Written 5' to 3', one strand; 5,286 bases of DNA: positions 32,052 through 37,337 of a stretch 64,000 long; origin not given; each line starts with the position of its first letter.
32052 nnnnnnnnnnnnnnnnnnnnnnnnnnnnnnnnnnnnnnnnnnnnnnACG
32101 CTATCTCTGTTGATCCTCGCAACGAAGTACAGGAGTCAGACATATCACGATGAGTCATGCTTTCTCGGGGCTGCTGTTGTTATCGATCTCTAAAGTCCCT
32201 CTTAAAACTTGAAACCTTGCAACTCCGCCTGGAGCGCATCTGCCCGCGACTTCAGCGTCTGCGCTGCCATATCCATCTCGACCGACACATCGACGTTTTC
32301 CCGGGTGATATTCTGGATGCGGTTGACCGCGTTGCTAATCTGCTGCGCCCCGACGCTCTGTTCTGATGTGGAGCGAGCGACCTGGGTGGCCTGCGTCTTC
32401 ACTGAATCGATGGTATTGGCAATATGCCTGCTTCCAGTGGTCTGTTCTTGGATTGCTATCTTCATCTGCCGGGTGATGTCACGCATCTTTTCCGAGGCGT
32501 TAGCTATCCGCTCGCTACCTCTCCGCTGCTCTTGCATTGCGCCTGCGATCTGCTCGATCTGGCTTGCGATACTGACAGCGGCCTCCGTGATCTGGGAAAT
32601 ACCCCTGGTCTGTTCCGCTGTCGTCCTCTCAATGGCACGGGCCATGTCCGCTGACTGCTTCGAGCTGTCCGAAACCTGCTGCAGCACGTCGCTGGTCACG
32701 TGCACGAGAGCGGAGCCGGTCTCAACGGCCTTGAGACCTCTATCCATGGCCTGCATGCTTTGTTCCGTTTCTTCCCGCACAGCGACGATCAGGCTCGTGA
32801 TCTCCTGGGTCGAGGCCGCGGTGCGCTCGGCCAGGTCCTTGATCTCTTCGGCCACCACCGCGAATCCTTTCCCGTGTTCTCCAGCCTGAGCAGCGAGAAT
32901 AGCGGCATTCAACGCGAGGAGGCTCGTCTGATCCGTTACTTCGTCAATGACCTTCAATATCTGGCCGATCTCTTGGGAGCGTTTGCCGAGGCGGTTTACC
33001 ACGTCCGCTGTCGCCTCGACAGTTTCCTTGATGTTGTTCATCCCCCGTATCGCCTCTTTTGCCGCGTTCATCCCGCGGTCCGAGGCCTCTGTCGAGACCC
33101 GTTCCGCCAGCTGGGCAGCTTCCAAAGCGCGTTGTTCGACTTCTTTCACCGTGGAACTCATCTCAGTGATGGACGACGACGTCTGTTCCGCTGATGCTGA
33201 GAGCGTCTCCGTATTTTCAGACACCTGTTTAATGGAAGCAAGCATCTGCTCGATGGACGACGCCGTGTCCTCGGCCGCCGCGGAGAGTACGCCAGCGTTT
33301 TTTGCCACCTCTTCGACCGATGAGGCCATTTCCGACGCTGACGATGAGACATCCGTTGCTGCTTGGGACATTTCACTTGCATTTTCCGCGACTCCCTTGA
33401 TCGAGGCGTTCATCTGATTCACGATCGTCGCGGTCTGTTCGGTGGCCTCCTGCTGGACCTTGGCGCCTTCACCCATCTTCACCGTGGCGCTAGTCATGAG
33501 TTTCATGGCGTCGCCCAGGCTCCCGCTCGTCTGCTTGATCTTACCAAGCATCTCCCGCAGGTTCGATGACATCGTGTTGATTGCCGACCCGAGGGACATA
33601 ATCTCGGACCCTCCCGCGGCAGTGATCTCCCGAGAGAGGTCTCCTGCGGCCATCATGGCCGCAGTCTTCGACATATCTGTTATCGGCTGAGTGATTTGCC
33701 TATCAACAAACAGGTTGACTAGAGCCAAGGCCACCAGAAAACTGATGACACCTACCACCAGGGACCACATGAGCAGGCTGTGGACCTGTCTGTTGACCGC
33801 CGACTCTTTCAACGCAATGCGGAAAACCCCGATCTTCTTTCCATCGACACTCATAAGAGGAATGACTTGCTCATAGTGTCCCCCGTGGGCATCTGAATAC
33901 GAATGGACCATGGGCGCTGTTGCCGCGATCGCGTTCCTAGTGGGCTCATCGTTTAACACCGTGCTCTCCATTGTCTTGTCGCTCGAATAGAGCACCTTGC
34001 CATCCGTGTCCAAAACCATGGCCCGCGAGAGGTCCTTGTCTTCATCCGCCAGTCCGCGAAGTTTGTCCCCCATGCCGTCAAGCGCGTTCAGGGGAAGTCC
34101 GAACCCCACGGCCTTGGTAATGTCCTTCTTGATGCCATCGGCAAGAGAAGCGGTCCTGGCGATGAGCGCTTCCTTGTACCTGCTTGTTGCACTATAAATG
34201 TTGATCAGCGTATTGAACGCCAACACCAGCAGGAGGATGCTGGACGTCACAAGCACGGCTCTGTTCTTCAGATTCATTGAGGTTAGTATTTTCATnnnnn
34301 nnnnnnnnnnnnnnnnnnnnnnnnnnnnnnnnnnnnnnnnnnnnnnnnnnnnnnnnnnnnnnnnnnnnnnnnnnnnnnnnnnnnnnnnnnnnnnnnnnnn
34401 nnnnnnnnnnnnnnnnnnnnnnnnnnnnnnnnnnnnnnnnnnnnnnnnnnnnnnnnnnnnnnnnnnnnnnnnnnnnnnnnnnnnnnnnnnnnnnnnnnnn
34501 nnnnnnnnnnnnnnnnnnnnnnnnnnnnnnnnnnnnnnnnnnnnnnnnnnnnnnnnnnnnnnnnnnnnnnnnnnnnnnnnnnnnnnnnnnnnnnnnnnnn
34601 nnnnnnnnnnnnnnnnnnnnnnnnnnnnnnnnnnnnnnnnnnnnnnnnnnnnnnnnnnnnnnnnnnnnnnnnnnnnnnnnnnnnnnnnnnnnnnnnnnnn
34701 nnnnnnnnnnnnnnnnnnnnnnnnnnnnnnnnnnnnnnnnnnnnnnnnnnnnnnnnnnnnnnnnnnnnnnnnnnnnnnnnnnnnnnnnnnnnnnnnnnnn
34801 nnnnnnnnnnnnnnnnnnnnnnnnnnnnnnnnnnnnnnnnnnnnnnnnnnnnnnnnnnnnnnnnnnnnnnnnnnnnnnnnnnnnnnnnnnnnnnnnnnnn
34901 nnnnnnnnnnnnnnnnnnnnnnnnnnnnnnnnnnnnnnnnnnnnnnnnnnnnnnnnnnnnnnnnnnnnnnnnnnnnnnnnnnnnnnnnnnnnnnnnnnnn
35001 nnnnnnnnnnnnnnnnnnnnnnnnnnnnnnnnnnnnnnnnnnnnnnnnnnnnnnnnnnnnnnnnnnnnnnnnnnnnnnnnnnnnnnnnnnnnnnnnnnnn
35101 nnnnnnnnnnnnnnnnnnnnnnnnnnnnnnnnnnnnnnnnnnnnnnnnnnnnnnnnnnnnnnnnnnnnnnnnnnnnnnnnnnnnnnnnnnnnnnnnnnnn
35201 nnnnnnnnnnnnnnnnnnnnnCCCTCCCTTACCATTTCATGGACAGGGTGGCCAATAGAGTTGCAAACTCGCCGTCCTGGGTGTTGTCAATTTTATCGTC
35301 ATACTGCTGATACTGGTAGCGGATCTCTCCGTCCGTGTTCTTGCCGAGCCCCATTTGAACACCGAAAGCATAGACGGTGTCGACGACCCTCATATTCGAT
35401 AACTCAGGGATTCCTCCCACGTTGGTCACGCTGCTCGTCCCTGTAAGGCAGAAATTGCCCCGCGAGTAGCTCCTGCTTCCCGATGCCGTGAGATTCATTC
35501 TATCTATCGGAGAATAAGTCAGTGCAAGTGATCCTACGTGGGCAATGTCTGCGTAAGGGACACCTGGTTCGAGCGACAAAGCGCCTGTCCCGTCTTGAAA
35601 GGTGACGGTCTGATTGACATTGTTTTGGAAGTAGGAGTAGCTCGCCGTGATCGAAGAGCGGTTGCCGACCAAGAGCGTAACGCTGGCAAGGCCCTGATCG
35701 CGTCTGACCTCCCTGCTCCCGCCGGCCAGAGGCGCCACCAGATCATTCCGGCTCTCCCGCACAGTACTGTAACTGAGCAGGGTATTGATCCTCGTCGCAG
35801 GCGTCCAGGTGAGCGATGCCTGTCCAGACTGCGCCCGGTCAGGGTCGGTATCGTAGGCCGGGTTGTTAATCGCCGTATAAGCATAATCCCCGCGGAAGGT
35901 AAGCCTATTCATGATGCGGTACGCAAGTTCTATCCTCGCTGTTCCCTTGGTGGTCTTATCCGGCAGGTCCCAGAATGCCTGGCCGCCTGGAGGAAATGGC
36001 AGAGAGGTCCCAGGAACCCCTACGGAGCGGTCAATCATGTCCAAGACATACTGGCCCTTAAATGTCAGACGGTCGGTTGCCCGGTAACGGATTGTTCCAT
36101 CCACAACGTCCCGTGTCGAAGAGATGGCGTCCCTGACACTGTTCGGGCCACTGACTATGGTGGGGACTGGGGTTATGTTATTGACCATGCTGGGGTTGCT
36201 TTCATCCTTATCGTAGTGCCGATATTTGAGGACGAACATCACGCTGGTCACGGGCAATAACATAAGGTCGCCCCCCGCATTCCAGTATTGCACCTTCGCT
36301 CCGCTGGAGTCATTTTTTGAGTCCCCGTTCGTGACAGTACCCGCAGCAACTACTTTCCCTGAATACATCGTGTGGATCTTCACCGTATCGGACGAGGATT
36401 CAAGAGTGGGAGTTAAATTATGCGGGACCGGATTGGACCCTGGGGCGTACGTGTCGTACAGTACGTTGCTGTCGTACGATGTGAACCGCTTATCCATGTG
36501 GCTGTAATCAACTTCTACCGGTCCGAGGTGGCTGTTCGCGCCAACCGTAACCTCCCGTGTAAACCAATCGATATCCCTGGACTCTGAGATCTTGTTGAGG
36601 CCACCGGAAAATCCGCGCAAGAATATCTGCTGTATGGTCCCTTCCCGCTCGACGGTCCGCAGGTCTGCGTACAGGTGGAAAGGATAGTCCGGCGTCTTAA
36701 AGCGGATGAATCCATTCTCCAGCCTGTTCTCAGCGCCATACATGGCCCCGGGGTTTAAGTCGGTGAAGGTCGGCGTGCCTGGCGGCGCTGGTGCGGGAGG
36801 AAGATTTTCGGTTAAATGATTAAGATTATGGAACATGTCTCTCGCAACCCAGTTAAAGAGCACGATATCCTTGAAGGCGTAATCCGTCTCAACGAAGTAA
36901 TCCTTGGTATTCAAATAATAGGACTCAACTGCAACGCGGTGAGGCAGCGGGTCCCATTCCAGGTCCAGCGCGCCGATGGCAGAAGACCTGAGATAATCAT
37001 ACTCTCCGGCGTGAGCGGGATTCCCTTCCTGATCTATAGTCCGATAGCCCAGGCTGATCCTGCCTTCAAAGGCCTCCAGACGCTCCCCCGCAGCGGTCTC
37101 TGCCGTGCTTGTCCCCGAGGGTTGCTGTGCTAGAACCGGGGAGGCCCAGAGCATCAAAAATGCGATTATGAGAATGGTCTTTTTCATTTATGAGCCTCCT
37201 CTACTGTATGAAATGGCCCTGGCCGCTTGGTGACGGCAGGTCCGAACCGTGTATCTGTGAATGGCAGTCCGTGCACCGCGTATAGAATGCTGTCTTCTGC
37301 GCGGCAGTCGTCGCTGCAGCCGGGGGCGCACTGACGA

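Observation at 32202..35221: Periplasmic substrate-binding protein translationally coupled to an MCP, immediately downstream of the porin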

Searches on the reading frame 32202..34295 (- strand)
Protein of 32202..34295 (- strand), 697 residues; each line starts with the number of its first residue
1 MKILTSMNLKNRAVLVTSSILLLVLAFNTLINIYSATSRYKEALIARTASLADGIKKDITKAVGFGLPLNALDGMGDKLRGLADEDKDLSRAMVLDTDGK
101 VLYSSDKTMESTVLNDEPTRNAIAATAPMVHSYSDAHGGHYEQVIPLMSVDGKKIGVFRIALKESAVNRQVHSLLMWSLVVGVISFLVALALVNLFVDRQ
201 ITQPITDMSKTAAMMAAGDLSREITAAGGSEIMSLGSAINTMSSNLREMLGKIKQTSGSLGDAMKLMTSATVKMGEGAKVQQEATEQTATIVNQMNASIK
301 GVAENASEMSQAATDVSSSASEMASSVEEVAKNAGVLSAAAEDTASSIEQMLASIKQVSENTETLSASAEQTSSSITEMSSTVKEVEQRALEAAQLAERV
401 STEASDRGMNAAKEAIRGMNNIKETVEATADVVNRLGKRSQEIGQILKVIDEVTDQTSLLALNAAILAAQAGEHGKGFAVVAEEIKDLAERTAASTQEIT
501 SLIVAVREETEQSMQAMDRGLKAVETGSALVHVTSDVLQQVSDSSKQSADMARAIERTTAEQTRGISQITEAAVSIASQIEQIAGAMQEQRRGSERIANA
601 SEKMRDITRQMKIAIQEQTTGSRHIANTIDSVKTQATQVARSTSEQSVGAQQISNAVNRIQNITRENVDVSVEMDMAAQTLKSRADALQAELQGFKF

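Call 5: search_protein_families(library=pfam, proteins=[window:32202-34295:-], max_evalue=0.01)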
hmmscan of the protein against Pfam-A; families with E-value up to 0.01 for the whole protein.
window:32202-34295:- (697 aa): 5 families
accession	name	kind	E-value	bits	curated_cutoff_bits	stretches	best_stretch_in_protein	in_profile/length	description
PF00015.26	MCPsignal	-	7.9e-46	156.5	34.6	1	406-577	2-169/172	Methyl-accepting chemotaxis protein (MCP) signalling domain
PF00672.30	HAMP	-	1.3e-09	38.6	25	1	199-248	4-53/53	HAMP domain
PF20155.4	TMP_3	-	7.3e-06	26.3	41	2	287-417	5-137/192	Tape measure protein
PF17203.10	sCache_3_2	-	1.8e-05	25.3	28.4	1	37-175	3-139/140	Single cache domain 3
PF24164.1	TMP_N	-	0.0041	18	27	1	353-410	23-80/82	Tape measure protein N-terminal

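Call 41: search_protein_families(library=ncbifam, proteins=[window:32202-34295:-], max_evalue=0.001)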
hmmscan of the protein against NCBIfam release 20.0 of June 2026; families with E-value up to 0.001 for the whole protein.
window:32202-34295:- (697 aa): 17 families
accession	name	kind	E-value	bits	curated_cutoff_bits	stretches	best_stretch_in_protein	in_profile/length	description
NF058645.1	MCPCtpMPsAe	equivalog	6.2e-41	140.8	900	2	341-613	287-558/558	methyl-accepting chemotaxis protein CtpM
NF041847.1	transduc_aer2_vibrio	equivalog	5.6e-37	127.4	1200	2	352-574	522-715/804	aerotaxis transducer Aer2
NF047851.1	MCPCitTducer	equivalog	5.9e-32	111.5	900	2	357-624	289-527/553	methyl-accepting chemotaxis citrate transducer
NF007309.0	PRK09793.1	equivalog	9.6e-32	110.6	903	2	347-582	276-481/533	methyl-accepting chemotaxis protein IV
NF011622.0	PRK15048.1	equivalog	3e-31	109.2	900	2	356-588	287-490/553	methyl-accepting chemotaxis protein II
NF011615.0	PRK15041.1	equivalog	6.2e-29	101.1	947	2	358-632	291-534/554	methyl-accepting chemotaxis protein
NF050802.1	AspChtxCcaA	equivalog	3.7e-19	68.6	1300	1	405-555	534-677/700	aspartate chemotaxis receptor CcaA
NF033092.0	HK_WalK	equivalog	1.3e-17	63.7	725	1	36-274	36-274/594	cell wall metabolism sensor histidine kinase WalK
NF040691.1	MtrAB_MtrB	equivalog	8.6e-11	41.5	450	1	171-257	182-268/507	MtrAB system histidine kinase MtrB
NF038263.1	prot_phos_SiaA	equivalog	3.6e-08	32.4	700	1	169-276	301-413/658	biofilm regulation protein phosphatase SiaA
TIGR02168.1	SMC_prok_B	equivalog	1.3e-07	29.8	567.35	2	249-448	750-945/1181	chromosome segregation protein SMC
NF007004.0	PRK09467.1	equivalog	7.2e-07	28.4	415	1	158-249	143-228/440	two-component system sensor histidine kinase EnvZ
NF045911.1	TCSHisKinNblS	equivalog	8.6e-05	21.1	1000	1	118-492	123-472/621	two-component system sensor histidine kinase NblS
NF002572.0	PRK02224.1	equivalog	0.00024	19.6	1087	0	233-645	202-607/888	DNA double-strand break repair ATPase Rad50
NF007898.0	PRK10604.1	equivalog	0.00035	19.8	478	0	183-256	142-215/433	two-component system sensor histidine kinase RstB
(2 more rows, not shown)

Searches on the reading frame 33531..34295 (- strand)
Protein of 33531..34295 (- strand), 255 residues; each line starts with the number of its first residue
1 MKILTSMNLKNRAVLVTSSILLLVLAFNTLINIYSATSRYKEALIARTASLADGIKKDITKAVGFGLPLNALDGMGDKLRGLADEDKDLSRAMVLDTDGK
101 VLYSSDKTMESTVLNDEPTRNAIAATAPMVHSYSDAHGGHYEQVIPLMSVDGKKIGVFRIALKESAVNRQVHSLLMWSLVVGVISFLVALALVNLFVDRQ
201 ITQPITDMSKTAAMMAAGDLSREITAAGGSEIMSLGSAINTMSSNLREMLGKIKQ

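Call 49: find_homologous_proteins(query=window:33531-34295:-, max_evalue=0.00001)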
Query seq(255 aa) (255 aa): 10 proteins with E <= 0.00001 among 1805 candidates.
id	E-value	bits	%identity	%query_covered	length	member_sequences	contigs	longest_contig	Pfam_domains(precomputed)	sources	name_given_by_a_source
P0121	1.4e-103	364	69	99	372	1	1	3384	PF00672.31,PF02743.25,PF17203.11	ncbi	-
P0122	2.1e-102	360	69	99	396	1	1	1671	PF00672.31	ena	-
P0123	1.7e-92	327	63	100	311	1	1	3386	PF00672.31,PF17203.11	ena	-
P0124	1.6e-86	308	57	100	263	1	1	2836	PF00672.31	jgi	-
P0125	1.8e-85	304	57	100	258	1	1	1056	PF00672.31,PF02743.25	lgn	-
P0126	1.8e-80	288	62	85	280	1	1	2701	-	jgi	jgi:sensor histidine kinase regulating citrate/malate metabolism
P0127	1.2e-77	279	60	85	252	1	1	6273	-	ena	-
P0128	1.4e-64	236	82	55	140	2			-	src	-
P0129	7.4e-54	201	60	60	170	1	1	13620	PF02743.25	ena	-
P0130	2.2e-8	52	33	58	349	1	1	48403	PF00672.31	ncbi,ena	-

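Call 78: predict_structure(alignment_id=A2)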
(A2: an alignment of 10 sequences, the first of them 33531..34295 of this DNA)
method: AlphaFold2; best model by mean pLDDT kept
length: 255 residues; sequences in the alignment: 10
mean_pLDDT: 75.4   pTM: 0.54
mean pLDDT of the five models: 75.4, 73.1, 72.0, 71.6, 71.2
residues with pLDDT >= 90: 13; 70-90: 174; 50-70: 52; < 50: 16
segments of 3 or more residues with pLDDT < 50: 219-229
pLDDT, mean of each block of 10 residues (from residue 1): 54 71 76 72 70 83 83 86 84 90 89 87 86 82 87 88 80 76 78 72 66 58 44 62 73 57
secondary structure, 60 per line:
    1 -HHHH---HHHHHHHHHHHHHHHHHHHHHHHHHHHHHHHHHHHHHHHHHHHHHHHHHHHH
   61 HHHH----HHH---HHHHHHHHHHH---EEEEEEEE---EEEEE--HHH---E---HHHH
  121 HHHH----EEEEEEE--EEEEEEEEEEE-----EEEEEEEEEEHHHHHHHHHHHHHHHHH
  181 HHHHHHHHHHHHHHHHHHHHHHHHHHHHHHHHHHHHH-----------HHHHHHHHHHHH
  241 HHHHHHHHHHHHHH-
elements in order: H2-5 H9-64 H75-85 E89-96 E100-104 H117-124 E129-135 E138-148 E154-163 H164-217 H229-254

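Call 80: fold_search(model_id=the predicted structure, library=pdb)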
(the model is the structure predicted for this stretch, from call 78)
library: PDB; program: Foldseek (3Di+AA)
matches with E <= 10: 1053; with E <= 0.001: 53
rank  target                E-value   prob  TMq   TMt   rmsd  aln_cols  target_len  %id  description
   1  9a5d_A                1.0e-09  1.00  0.71  0.32   7.7       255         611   16  Integrative model of WALK-YYCH by crosslinking MS and deep learning (released 2024-09-18)
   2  7dud_A                1.1e-06  1.00  0.46  0.76   2.8       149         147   17  Crystal Structure of erWalK (released 2022-01-19)
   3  4ywz_A                1.8e-06  1.00  0.46  0.75   2.9       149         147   17  Crystal structure of the extracellular receptor domain of the essential sensor kinase WalK from Staphylococcus aureus (released 2016-03-30)
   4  4ywz_B                2.0e-06  1.00  0.45  0.74   2.9       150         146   16  Crystal structure of the extracellular receptor domain of the essential sensor kinase WalK from Staphylococcus aureus (released 2016-03-30)
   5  5is1                  2.4e-06  1.00  0.46  0.79   2.5       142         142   17  Crystal structure of the extracellular domain of sensor histidine kinase YycG from Staphylococcus aureus at 2.0 Angstrom (released 2016-07-20)
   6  1p0z_A                6.1e-06  1.00  0.35  0.64   2.8       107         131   16  Sensor Kinase CitA binding domain (released 2003-08-19)
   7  3lif_A                6.5e-06  1.00  0.42  0.44   4.3       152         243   20  Crystal Structure of the extracellular domain of the putative histidine kinase rpHK1S-Z16 (released 2010-05-05)
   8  2j80_B                9.7e-06  1.00  0.34  0.64   2.9       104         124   16  Structure of Citrate-bound Periplasmic Domain of Sensor Histidine Kinase CitA (released 2007-10-23)
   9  4jgo_B                9.7e-06  1.00  0.47  0.55   4.0       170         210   13  The crystal structure of sporulation kinase d sensor domain from Bacillus subtilis subsp. (released 2013-05-15)
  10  2j80_A                1.1e-05  1.00  0.34  0.62   3.0       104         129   16  Structure of Citrate-bound Periplasmic Domain of Sensor Histidine Kinase CitA (released 2007-10-23)
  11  7prq_B                1.3e-05  1.00  0.34  0.28   2.8       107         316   17  Structure of the ligand binding domain of the PctD (PA4633) chemoreceptor of Pseudomonas aeruginosa PAO1 in complex wi (released 2022-05-11)
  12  4jgp_B                1.3e-05  1.00  0.41  0.49   5.0       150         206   14  The crystal structure of sporulation kinase D sensor domain from Bacillus subtilis subsp in complex with pyruvate at 2 (released 2013-05-15)
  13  9mrh_B                1.5e-05  1.00  0.30  0.22   7.2       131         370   16  Fluorescence lifetime-readout citrate sensor (released 2025-11-12)
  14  3by8                  1.6e-05  1.00  0.36  0.65   5.7       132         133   17  Crystal Structure of the E.coli DcuS Sensor Domain (released 2008-08-12)
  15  3by9_A                2.3e-05  1.00  0.40  0.40   4.9       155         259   14  Crystal structure of the V. cholerae Histidine Kinase DctB Sensor Domain (released 2008-08-12)
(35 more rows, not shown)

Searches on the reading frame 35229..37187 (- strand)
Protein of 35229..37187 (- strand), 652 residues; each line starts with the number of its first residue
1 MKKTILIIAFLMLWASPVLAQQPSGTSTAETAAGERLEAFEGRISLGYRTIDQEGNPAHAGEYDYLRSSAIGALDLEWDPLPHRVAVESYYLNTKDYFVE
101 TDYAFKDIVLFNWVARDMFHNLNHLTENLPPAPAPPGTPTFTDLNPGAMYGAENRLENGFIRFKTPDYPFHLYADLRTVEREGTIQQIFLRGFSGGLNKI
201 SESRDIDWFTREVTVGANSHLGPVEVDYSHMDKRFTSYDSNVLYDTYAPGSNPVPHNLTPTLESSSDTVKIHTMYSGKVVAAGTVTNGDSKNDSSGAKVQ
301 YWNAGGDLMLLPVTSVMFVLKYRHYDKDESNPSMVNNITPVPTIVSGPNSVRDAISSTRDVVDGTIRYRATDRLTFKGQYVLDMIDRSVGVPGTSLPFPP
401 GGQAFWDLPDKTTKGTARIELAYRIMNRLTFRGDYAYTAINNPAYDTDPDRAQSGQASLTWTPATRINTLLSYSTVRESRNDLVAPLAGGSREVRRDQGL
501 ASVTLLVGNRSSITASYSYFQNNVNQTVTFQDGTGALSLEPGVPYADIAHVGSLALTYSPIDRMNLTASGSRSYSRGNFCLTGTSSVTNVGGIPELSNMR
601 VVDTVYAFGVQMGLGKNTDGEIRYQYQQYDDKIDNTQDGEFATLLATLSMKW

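Call 5: search_protein_families(library=pfam, proteins=[window:35229-37187:-], max_evalue=0.01)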
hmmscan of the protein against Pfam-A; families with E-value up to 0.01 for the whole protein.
window:35229-37187:- (652 aa): 1 family
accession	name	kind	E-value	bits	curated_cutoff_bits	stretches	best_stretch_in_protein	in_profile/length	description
PF11854.14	MtrB_PioB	-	1.3e-06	27.7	23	1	289-448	267-408/635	Putative outer membrane beta-barrel porin, MtrB/PioB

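Call 41: search_protein_families(library=ncbifam, proteins=[window:35229-37187:-], max_evalue=0.001)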
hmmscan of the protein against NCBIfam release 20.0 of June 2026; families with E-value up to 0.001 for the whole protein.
window:35229-37187:- (652 aa): 2 families
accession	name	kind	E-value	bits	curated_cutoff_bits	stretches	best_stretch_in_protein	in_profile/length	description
NF041027.1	GSU2204_Se_pt_1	equivalog_domain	1.2e-34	120.1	350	1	8-443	2-452/580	GSU2204 family CXXCH-containing (seleno)protein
TIGR03509.1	OMP_MtrB_PioB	subfamily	1e-07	30.9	240.05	1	286-447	283-428/662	MtrB/PioB family decaheme-associated outer membrane protein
